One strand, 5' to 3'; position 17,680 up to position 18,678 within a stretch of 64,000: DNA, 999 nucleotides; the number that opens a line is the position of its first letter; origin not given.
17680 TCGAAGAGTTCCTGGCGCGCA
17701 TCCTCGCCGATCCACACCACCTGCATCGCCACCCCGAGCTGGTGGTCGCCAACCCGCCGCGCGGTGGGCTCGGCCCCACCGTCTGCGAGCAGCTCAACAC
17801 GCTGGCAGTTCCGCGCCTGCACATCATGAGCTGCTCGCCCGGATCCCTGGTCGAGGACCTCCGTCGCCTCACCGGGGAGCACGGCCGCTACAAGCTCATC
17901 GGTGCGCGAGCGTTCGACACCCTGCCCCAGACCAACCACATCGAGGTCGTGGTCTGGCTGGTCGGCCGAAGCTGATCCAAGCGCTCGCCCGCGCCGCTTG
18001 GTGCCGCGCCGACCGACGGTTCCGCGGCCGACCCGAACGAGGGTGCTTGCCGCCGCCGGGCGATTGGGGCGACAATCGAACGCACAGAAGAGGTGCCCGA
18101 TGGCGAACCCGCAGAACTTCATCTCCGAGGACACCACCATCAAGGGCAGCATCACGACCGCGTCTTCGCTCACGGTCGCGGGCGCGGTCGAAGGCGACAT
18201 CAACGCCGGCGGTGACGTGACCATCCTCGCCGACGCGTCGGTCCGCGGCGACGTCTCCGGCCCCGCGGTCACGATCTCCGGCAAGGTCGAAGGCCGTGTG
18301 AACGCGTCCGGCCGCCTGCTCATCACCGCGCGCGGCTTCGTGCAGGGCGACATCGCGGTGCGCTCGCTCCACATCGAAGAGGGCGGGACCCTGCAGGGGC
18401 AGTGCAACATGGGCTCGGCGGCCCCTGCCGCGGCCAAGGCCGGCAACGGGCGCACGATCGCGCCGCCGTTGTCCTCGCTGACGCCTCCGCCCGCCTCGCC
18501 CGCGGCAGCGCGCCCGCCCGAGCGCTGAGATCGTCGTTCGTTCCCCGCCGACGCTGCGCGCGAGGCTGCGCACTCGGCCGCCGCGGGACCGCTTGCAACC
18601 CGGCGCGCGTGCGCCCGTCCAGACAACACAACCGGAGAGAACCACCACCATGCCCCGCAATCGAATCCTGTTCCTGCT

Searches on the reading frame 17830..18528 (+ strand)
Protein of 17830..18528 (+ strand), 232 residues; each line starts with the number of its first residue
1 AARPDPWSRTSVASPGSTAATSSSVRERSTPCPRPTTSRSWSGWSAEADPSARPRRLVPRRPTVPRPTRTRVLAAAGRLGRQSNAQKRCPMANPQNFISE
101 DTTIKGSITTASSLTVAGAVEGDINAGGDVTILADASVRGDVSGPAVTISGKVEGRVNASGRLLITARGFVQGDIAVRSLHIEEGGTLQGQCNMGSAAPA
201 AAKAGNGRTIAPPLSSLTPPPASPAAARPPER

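Call 11: search_protein_families(library=pfam, proteins=[window:17830-18528:+], max_evalue=0.001)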
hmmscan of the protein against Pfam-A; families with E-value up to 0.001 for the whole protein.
window:17830-18528:+ (232 aa): 1 family
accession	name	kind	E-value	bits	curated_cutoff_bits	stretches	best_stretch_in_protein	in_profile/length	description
PF04519.19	Bactofilin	-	2.6e-24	85.7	27.9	1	97-192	2-97/98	Polymer-forming cytoskeletal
